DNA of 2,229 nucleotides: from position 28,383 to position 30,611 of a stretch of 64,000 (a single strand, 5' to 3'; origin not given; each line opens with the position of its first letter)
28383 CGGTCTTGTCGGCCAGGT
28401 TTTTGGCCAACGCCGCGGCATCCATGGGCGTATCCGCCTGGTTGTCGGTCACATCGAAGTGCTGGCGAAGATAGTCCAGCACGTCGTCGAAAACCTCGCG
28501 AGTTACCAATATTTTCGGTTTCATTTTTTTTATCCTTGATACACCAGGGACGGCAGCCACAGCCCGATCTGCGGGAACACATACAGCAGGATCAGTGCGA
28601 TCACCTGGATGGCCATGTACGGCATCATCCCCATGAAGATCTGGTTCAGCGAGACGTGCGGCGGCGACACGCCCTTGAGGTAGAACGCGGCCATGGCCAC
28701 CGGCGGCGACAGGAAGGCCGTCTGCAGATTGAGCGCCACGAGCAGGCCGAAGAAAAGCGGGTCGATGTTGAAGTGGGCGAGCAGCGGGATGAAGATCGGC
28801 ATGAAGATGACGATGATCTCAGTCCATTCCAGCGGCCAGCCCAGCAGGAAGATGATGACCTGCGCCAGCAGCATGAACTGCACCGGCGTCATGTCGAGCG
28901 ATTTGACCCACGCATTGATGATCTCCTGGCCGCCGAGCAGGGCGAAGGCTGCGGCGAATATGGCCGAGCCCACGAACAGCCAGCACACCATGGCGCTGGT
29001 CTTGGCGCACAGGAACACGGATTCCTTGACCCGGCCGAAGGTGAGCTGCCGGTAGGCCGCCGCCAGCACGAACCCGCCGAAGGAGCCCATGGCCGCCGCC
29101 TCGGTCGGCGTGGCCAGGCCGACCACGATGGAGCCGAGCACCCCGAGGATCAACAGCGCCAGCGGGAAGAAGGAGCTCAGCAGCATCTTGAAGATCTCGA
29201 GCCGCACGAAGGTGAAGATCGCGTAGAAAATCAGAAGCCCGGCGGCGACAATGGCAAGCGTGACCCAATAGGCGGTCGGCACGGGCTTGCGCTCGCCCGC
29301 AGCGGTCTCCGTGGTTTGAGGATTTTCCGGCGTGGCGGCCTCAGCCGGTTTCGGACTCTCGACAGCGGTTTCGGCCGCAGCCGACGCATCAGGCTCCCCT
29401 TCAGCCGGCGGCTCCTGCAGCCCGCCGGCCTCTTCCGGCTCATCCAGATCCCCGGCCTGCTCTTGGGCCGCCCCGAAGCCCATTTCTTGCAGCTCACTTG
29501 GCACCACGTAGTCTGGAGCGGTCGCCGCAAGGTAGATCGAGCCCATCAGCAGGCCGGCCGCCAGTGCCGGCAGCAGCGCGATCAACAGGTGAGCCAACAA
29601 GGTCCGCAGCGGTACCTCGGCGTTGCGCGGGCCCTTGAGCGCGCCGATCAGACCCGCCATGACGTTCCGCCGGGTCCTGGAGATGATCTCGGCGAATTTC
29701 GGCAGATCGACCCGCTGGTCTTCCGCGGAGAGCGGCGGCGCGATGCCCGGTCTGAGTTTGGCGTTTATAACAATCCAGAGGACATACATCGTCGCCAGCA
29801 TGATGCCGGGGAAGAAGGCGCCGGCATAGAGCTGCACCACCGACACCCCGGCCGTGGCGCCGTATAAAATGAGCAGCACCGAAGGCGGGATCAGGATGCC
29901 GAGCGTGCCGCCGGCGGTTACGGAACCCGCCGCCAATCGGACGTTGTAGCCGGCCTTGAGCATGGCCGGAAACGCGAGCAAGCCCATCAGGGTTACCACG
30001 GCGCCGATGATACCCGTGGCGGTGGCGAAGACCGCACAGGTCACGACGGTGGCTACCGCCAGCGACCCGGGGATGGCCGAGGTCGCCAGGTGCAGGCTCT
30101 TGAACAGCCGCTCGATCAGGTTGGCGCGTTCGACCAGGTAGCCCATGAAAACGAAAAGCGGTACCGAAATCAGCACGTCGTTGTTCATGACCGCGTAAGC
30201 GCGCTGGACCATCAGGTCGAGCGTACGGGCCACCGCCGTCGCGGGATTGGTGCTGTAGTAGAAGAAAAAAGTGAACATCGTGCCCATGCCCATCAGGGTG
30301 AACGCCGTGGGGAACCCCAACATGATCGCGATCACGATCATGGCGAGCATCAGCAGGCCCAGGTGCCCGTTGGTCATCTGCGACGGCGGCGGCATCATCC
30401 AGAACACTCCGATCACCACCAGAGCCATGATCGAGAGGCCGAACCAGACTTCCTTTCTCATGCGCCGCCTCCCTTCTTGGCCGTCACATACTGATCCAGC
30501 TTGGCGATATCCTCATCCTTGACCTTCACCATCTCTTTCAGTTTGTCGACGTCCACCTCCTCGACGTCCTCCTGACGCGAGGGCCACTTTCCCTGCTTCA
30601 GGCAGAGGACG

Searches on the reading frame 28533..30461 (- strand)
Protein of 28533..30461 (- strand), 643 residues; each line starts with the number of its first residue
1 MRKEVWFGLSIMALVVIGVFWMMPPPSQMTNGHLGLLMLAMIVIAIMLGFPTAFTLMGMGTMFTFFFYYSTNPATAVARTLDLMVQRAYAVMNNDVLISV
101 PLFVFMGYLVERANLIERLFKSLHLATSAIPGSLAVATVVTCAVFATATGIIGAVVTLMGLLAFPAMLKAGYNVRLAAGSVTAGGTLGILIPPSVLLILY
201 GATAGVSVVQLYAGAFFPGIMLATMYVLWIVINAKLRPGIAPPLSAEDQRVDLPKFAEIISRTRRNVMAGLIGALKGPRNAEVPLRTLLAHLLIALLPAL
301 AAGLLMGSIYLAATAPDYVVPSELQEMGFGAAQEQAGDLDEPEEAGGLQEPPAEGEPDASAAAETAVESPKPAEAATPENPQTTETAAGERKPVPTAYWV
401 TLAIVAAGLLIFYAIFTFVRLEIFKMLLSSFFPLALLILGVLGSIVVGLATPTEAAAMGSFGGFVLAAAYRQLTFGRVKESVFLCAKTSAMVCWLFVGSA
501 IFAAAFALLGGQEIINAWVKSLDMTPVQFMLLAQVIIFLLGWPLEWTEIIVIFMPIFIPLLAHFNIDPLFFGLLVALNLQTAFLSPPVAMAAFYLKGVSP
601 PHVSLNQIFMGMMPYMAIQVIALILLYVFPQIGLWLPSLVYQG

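Call 96: search_protein_families(library=pfam, proteins=[window:28533-30461:-], max_evalue=0.00001)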
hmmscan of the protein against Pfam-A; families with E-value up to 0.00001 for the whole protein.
window:28533-30461:- (643 aa): 1 family
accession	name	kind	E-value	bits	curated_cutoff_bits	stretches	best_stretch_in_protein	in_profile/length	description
PF06808.19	DctM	-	1.8e-68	231.8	23.8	1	40-632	2-413/413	Tripartite ATP-independent periplasmic transporter, DctM component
